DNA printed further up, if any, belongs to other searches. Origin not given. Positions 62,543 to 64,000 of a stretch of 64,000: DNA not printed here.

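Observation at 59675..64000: Competence gene dprA split by an element carrying a large serine recombinase at the junction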

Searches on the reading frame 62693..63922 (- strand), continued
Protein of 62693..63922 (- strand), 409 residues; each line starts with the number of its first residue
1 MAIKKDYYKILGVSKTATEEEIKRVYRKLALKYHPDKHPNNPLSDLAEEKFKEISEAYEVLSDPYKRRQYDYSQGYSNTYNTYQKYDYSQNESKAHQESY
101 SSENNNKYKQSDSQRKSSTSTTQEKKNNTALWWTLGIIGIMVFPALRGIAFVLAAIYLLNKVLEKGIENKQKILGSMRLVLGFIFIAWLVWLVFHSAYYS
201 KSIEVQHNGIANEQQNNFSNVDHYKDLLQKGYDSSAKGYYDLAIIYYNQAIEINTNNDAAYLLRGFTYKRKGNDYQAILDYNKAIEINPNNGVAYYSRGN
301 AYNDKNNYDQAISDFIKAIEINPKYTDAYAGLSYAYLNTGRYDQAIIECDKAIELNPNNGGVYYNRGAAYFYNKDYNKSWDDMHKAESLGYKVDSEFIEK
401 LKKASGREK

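Call 41: find_encoding_contigs(protein=P0149, flank=6000, max_places=1)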
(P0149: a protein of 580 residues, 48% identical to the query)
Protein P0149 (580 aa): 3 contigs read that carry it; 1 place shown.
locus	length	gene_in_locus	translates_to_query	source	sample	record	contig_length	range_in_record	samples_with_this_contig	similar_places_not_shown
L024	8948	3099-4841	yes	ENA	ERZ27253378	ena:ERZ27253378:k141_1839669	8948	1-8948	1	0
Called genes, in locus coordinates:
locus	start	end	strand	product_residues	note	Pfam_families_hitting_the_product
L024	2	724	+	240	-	?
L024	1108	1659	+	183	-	PF00239:Resolvase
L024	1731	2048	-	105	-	-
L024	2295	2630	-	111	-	-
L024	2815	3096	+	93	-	PF19905:DUF6378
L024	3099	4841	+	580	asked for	PF00239:Resolvase, PF07508:Recombinase, PF13408:Zn_ribbon_recom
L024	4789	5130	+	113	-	PF02481:DNA_processg_A (weak), PF17782:WHD_DprA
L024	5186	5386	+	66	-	PF02597:ThiS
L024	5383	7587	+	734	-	PF01751:Toprim, PF01131:Topoisom_bac, PF01396:Zn_ribbon_Top1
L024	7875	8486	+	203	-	PF00589:Phage_integrase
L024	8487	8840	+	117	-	PF07238:PilZ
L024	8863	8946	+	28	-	?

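Call 42: find_encoding_contigs(protein=P0146, flank=6000, max_places=1)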
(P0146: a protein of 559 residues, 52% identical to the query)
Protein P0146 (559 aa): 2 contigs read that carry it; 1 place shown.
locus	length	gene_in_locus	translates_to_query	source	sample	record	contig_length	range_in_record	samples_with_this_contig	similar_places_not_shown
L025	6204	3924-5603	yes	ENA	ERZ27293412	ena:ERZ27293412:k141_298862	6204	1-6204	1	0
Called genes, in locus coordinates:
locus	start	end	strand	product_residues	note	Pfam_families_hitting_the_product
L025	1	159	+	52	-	?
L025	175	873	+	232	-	PF04492:Phage_rep_O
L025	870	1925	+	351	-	PF03796:DnaB_C (weak), PF13481:AAA_25 (faint), PF03796:DnaB_C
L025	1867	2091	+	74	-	-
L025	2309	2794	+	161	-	-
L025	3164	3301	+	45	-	-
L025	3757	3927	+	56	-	PF12728:HTH_17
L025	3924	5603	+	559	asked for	PF00239:Resolvase, PF07508:Recombinase, PF13408:Zn_ribbon_recom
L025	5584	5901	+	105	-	PF17782:WHD_DprA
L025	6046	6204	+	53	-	?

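Call 43: find_encoding_contigs(protein=P0150, flank=6000, max_places=1)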
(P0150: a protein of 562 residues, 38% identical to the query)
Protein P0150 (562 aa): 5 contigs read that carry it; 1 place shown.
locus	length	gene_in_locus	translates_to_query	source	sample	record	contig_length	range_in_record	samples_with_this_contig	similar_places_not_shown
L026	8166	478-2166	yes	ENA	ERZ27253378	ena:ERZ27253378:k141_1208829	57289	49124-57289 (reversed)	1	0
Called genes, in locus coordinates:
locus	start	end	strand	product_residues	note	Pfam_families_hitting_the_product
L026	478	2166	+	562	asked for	PF00239:Resolvase, PF07508:Recombinase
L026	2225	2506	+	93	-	PF17782:WHD_DprA (weak)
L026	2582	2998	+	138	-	PF06271:RDD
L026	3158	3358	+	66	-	PF02597:ThiS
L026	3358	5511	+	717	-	PF01751:Toprim, PF01131:Topoisom_bac, PF01396:Zn_ribbon_Top1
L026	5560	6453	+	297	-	PF13102:Phage_int_SAM_5, PF02899:Phage_int_SAM_1, PF13495:Phage_int_SAM_4, PF00589:Phage_integrase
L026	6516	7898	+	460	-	PF04413:Glycos_transf_N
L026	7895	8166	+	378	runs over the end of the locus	PF02606:LpxK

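Call 51: search_protein_families(library=pfam, proteins=[L001:9483-9974:+, L001:8065-8256:+, L001:8398-8685:+, L001:8695-8994:+], max_evalue=10)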
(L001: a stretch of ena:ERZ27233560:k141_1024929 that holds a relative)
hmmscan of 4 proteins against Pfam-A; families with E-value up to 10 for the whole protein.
L001:9483-9974:+ (163 aa): 1 family
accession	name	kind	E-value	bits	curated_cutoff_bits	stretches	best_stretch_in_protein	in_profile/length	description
PF22883.1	Consortin_N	-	0.091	13.2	27.7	1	37-66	6-35/52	Consortin, N-terminal domain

L001:8065-8256:+ (63 aa): 1 family
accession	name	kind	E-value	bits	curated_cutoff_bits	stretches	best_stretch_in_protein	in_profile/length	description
PF20520.3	Ac45-VOA1_TM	-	0.13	12.4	25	1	5-17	7-19/39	V0 complex accessory subunit Ac45/VOA1 transmembrane domain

L001:8398-8685:+ (95 aa): 1 family
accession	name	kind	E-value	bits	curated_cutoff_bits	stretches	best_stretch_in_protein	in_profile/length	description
PF02226.22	Pico_P1A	-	0.14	12.7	21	1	23-50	9-35/68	Picornavirus coat protein (VP4)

L001:8695-8994:+ (99 aa): 3 families
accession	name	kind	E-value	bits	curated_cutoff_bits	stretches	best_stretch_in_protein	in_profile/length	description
PF12420.13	DUF3671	-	0.51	10.2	34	1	5-96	151-211/223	Fam-L, Fam-M like protein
PF06916.18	FAM210A-B_dom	-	0.6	11.1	26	1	65-88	5-28/88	FAM210A/B-like domain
PF15817.10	TMEM40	-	2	8.6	27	1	11-40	46-73/120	Transmembrane protein 40 family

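Call 63: search_protein_families(library=padloc, proteins=[L001:755-1594:+, L001:2114-3520:+, L001:7251-7799:+, L001:7796-8035:+, L001:8996-9418:+, L001:9483-9974:+, L001:10001-11230:+, L001:11233-11409:+, L001:11406-12275:+, L001:6991-7251:+], max_evalue=0.001)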
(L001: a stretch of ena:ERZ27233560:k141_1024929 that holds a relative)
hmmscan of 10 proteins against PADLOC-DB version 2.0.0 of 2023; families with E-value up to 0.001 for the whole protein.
L001:755-1594:+ (279 aa): 0 families

L001:2114-3520:+ (468 aa): 0 families

L001:7251-7799:+ (182 aa): 19 families
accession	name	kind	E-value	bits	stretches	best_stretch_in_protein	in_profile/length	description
PDLC02614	DrmC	-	2.1e-12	45.1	1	43-155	25-140/153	DrmC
PDLC03924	MkoC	-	4.2e-11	39.7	1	43-159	996-1125/1136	-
PDLC02607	DrmC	-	5.1e-09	33.8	1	42-169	113-256/265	DrmC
PDLC02589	DrmC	-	5.4e-08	30.3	0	41-90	112-162/264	DrmC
PDLC02585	DrmC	-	1.3e-07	29.5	1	40-168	106-246/253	DrmC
PDLC02606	DrmC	-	1.6e-07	29.2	1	40-156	35-163/182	DrmC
PDLC02588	DrmC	-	2.4e-07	28.7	1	115-170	192-247/256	DrmC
PDLC02612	DrmC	-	5.2e-07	27.4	1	38-170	91-228/235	DrmC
PDLC02901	DpdK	-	9.2e-07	26.7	1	69-168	72-170/173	DpdK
PDLC02609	DrmC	-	1.6e-06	26.3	1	48-157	105-223/241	DrmC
PDLC02707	PbeA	-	1.3e-05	22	1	107-171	123-201/672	PbeA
PDLC02591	DrmC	-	1.8e-05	22.1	1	64-169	142-253/260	DrmC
PDLC02587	DrmC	-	2.3e-05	21.5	1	112-168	201-257/267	DrmC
PDLC02605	DrmC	-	2.4e-05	22.1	0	55-90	134-167/270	DrmC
PDLC03922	MkoB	-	3.4e-05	21.3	1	67-156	508-592/610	-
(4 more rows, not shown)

L001:7796-8035:+ (79 aa): 0 families

L001:8996-9418:+ (140 aa): 0 families

L001:9483-9974:+ (163 aa): 0 families

L001:10001-11230:+ (409 aa): 0 families

L001:11233-11409:+ (58 aa): 1 family
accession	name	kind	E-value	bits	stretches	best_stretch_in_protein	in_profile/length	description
PDLC04133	mad1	-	4.6e-13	47.2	1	3-54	4-52/60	mads_1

L001:11406-12275:+ (289 aa): 0 families

L001:6991-7251:+ (86 aa): 0 families

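Call 64: search_protein_families(library=ncbifam, proteins=[L001:755-1594:+, L001:2114-3520:+, L001:5257-6891:+, L001:11406-12275:+, L001:12259-13938:+, L001:11233-11409:+, L001:10001-11230:+, L001:7251-7799:+], max_evalue=0.001)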
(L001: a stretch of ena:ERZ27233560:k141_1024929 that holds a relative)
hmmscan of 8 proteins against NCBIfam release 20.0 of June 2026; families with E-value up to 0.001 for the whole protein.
L001:755-1594:+ (279 aa): 1 family
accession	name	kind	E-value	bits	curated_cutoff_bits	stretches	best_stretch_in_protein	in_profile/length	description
NF040601.1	TerS_not_xtmA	equivalog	0.00038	20.2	120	1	152-202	5-54/233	phage terminase small subunit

L001:2114-3520:+ (468 aa): 0 families

L001:5257-6891:+ (544 aa): 1 family
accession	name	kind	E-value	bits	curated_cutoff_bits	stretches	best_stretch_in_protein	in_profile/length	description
NF033889.1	termin_lrg_T7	equivalog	3.3e-12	46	150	1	36-198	2-151/500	phage terminase large subunit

L001:11406-12275:+ (289 aa): 0 families

L001:12259-13938:+ (559 aa): 6 families
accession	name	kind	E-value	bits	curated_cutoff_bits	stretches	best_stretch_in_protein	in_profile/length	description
NF047347.1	SCCmet_CcrC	equivalog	4.3e-30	104.7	900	1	11-499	5-472/558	cassette chromosome recombinase CcrC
NF047343.1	SCCmet_CcrB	equivalog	3.3e-27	95.4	900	1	7-524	5-496/542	cassette chromosome recombinase CcrB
NF041201.1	recomb_XisF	equivalog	3.5e-24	85.6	375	1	14-521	4-463/465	fdxN element excision recombinase XisF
NF047344.1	SCCmet_CcrA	equivalog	1.4e-15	57.4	700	1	13-213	6-198/442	cassette chromosome recombinase CcrA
NF049883.1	resolv_YneB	equivalog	1.2e-10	41.2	175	1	11-159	2-147/211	YneB family resolvase-like protein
NF033518.0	transpos_IS607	equivalog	4.9e-07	29.5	110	1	7-131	52-167/187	IS607 family transposase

L001:11233-11409:+ (58 aa): 5 families
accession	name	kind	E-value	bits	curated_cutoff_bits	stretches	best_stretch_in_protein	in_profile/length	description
NF053782.1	ChlnTransRegdde3219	equivalog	3.6e-06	26.7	450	1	2-49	4-50/278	choline utilization transcriptional activator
NF007069.0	PRK09514.1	equivalog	8.6e-06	25.8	143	1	5-55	2-51/141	Zn(2+)-responsive transcriptional regulator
TIGR02043.1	ZntR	equivalog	9.4e-05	22.6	167.95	1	5-55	2-51/131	Zn(2+)-responsive transcriptional regulator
NF052513.1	TransRegCarH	equivalog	9.4e-05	21.8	400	1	4-55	6-56/274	HTH-type transcriptional repressor CarH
NF047737.1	antiphage_MADS1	equivalog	0.00076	19.7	80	1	6-34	5-33/49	methylation-associated defense system helix-turn-helix domain-containing protein MAD1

L001:10001-11230:+ (409 aa): 32 families (the best 25 are shown)
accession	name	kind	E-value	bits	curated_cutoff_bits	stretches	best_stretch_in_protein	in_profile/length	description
TIGR02349.1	DnaJ_bact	equivalog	2.6e-28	99.4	377.2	1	6-119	1-111/354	molecular chaperone DnaJ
NF010892.0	PRK14299.1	equivalog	2.6e-23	82.7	392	1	3-73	2-68/291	chaperone protein DnaJ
NF010874.0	PRK14281.1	equivalog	2.8e-23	82.7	619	1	3-72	1-67/397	chaperone protein DnaJ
NF008035.0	PRK10767.1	subfamily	5e-23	81.7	338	1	4-72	3-68/374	molecular chaperone DnaJ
NF037946.1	terminal_TopJ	equivalog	9.5e-23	80.6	300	1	1-125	1-129/810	terminal organelle assembly protein TopJ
NF010894.0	PRK14301.1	equivalog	1.8e-22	79.8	548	1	4-72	3-68/373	chaperone protein DnaJ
NF010872.0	PRK14279.1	equivalog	6.1e-22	78.3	556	1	3-74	7-75/394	molecular chaperone DnaJ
NF010871.0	PRK14278.1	equivalog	8.8e-22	77.5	502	1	4-72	2-66/378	molecular chaperone DnaJ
NF010885.0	PRK14292.1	equivalog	3.9e-21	75.5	585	1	5-72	2-65/371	chaperone protein DnaJ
NF040959.1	MamA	equivalog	3.3e-20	72.4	200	1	228-388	41-201/204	magnetosome protein MamA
TIGR03835.1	termin_org_DnaJ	equivalog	1.3e-18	66.8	512.25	1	4-99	1-90/871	terminal organelle assembly protein TopJ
TIGR02917.1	PEP_TPR_lipo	equivalog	9.9e-16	56.8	312.2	1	236-330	579-673/899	XrtA/PEP-CTERM system TPR-repeat protein PrsT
NF007618.0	PRK10266.1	equivalog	1.4e-15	57.6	403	1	5-115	4-109/306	curved DNA-binding protein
NF050028.1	CldAdptActJ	equivalog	1.9e-13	50.7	150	1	6-70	3-69/93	cold adaptation protein ActJcold adaptation protein ActJ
TIGR02521.1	type_IV_pilW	equivalog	6.4e-13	48.8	154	2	298-386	37-125/234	type IV pilus biogenesis/stability protein PilW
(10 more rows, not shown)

L001:7251-7799:+ (182 aa): 8 families
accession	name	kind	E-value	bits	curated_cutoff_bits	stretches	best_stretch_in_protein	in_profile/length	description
NF010492.0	PRK13912.1-3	equivalog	2.4e-20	72.9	297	1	13-166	13-171/178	nuclease NucT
NF010490.0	PRK13912.1-1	equivalog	1.1e-19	71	211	1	17-169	6-158/159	nuclease NucT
NF010493.0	PRK13912.1-4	equivalog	5.7e-17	62.2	351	1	43-167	31-165/171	nuclease NucT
NF010491.0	PRK13912.1-2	equivalog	8.4e-13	48.5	225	1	41-159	38-166/180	nuclease NucT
NF038319.1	DISARM_DrmC_I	equivalog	1.8e-12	47.3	133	1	36-166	91-234/236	DISARM system phospholipase D-like protein DrmC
NF008427.0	PRK11263.1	equivalog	2.4e-07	30.2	281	1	45-169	213-342/409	cardiolipin synthase ClsB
TIGR04265.1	bac_cardiolipin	equivalog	5.8e-06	25.5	290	0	39-134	129-239/483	cardiolipin synthase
NF041068.1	DpdK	equivalog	6.4e-06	25.8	100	1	67-165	67-165/167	phospholipase D-like domain-containing protein DpdK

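Call 65: find_homologous_proteins(query=L009:930-1676:+, max_evalue=1e-10)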
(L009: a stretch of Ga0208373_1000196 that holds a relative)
Query L009:930-1676:+ (248 aa): 40 proteins with E <= 1e-10 among 439 candidates.
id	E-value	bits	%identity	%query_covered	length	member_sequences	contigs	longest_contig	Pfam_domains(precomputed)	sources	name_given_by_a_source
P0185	2.1e-162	556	100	100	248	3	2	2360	-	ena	-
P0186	4.7e-138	476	85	100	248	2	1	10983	-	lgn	-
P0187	1.5e-134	465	83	100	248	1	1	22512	-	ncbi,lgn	-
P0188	3.4e-124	431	77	100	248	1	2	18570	-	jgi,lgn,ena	-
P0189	8.1e-82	292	56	97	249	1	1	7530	-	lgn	-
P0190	2.8e-78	280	56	97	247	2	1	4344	-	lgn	-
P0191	1.6e-76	275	55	97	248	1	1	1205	-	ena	-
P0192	5.4e-76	273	56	95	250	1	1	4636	-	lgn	-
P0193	2.9e-75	271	53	97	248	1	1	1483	-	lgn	-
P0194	1.2e-74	269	53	97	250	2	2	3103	-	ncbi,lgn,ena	-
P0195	1.6e-74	268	54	100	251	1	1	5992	-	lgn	-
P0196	4.6e-68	247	49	99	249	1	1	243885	-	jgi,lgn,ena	-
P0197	3.7e-63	231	50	86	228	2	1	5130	-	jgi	-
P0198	1.1e-49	187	55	66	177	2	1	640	-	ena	-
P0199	4.2e-48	182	42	99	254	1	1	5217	-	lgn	-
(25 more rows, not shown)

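Call 66: find_encoding_contigs(protein=P0187, flank=10000, max_places=1)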
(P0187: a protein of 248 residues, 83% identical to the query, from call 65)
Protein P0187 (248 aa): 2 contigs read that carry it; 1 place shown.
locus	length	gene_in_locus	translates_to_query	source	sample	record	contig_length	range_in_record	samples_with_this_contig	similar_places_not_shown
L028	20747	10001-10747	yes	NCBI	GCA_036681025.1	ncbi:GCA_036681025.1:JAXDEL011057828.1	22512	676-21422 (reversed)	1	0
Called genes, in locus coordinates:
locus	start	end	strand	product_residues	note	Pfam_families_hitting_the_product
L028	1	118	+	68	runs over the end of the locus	PF12844:HTH_19, PF13560:HTH_31, PF01381:HTH_3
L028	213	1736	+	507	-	PF12161:HsdM_N, PF02384:N6_Mtase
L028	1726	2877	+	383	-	PF01420:Methylase_S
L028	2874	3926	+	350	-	-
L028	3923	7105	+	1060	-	PF04313:HSDR_N, PF04851:ResIII, PF18766:SWI2_SNF2, PF22679:T1R_D3-like, PF11867:T1RH-like_C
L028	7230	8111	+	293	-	PF14338:Mrr_N, PF04471:Mrr_cat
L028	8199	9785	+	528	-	PF08357:SEFIR, PF13676:TIR_2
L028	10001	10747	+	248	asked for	-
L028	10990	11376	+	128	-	PF09394:Inhibitor_I42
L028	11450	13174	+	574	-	PF10592:AIPR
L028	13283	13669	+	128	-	PF04126:Cyclophil_like, PF18050:Cyclophil_like2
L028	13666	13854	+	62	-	-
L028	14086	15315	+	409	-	-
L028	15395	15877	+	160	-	-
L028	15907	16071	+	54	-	-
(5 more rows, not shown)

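Call 67: find_encoding_contigs(protein=P0188, flank=10000, max_places=1)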
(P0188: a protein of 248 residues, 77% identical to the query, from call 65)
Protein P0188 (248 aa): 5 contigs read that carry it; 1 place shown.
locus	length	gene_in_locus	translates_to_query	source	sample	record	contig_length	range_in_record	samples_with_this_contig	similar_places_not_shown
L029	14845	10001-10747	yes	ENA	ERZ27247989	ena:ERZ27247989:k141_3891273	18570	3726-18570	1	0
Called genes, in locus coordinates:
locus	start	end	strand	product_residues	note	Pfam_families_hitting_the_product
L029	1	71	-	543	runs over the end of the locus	PF13629:T2SS-T3SS_pil_N, PF00263:Secretin, PF13103:TonB_2 (faint), PF03544:TonB_C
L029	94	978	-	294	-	PF08666:SAF, PF16976:RcpC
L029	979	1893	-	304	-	PF13616:Rotamase_3, PF13145:Rotamase_2, PF00639:Rotamase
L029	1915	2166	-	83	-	-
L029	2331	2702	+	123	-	PF00072:Response_reg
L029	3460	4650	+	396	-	PF08495:FIST, PF10442:FIST_C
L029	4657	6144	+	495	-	PF00512:HisKA, PF02518:HATPase_c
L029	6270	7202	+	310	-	PF00072:Response_reg, PF00990:GGDEF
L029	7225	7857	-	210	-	-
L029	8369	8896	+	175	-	PF10543:ORF6N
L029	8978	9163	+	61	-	-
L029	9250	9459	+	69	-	-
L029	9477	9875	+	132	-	-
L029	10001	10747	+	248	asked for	-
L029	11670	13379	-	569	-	PF00749:tRNA-synt_1c, PF03950:tRNA-synt_1c_C, PF20974:tRNA-synt_1c_C2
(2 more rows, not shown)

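Call 68: find_encoding_contigs(protein=P0139, flank=10000, max_places=3)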
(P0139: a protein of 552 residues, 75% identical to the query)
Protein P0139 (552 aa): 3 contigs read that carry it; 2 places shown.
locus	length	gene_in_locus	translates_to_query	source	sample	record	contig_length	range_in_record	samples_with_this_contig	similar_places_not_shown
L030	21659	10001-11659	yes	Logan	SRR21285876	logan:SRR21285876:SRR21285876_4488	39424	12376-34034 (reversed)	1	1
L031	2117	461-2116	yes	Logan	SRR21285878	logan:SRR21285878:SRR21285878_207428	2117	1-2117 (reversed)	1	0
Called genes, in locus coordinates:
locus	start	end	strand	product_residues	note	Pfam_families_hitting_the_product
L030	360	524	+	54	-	-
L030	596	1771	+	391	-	-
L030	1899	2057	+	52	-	-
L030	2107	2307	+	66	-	PF01381:HTH_3 (faint)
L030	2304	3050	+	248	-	-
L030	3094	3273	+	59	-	-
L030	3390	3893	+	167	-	PF03592:Terminase_2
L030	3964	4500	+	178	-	PF00239:Resolvase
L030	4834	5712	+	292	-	PF09851:SHOCT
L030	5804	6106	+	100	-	-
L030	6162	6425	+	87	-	-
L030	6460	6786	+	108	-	-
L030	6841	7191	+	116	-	-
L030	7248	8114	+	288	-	PF07719:TPR_2 (faint)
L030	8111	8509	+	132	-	-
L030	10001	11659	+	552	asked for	PF00239:Resolvase, PF07508:Recombinase, PF13408:Zn_ribbon_recom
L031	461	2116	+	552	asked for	PF00239:Resolvase, PF07508:Recombinase, PF13408:Zn_ribbon_recom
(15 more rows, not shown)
